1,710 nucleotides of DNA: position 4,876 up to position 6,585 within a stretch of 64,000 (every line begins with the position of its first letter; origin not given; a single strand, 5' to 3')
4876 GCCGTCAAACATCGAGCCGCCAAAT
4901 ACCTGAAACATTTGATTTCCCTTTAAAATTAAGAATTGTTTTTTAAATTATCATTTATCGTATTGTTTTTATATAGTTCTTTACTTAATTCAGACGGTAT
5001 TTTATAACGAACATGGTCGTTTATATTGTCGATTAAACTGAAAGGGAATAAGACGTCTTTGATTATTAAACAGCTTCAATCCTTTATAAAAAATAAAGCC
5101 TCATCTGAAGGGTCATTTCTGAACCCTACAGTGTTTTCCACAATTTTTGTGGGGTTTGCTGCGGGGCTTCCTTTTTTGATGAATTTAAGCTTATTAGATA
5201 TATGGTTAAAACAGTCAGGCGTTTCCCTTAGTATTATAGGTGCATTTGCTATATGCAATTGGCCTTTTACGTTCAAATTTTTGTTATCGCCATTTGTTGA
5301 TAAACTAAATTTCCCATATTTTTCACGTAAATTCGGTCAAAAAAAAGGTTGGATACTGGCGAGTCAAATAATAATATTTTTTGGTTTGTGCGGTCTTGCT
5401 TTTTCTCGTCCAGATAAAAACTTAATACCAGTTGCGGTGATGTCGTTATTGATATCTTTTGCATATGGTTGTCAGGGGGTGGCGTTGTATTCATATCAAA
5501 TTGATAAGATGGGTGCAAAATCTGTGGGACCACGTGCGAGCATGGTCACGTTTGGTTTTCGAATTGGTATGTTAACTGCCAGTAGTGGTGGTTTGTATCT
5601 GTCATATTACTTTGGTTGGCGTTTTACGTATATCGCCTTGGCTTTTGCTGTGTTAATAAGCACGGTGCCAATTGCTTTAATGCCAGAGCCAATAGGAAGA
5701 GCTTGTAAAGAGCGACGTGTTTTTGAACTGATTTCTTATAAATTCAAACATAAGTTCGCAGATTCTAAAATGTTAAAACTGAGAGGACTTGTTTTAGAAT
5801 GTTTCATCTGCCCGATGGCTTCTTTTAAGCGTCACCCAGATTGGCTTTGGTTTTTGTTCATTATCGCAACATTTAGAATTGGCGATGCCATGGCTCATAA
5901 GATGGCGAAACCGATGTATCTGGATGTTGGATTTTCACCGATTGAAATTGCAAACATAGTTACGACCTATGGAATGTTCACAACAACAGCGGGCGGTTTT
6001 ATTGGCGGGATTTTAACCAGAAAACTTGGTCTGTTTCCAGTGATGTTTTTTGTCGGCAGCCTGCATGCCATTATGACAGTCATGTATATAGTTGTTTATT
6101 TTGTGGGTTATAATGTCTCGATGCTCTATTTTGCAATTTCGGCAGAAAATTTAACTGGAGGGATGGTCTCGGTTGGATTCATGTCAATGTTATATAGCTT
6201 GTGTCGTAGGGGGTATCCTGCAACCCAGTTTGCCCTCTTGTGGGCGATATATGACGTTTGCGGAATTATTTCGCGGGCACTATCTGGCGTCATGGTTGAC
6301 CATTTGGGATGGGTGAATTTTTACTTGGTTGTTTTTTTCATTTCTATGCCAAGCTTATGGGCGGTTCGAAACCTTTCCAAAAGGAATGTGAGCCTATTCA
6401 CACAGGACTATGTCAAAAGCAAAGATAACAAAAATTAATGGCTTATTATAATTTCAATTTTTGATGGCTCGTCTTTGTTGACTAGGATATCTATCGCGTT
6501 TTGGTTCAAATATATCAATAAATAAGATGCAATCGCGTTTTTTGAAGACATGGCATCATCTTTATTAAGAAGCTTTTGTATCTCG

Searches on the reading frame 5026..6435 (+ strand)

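Call 89: search_protein_families(library=pfam, proteins=[window:5026-6435:+], max_evalue=0.00001)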
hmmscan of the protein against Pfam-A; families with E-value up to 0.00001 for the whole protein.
window:5026-6435:+ (470 aa): 2 families
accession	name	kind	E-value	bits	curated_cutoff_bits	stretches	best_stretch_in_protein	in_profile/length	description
PF07690.21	MFS_1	-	8.6e-14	51.6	33.4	1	40-229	2-182/347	Major Facilitator Superfamily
PF13000.13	Acatn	-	8.4e-06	25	23.7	1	43-120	9-84/546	Acetyl-coenzyme A transporter 1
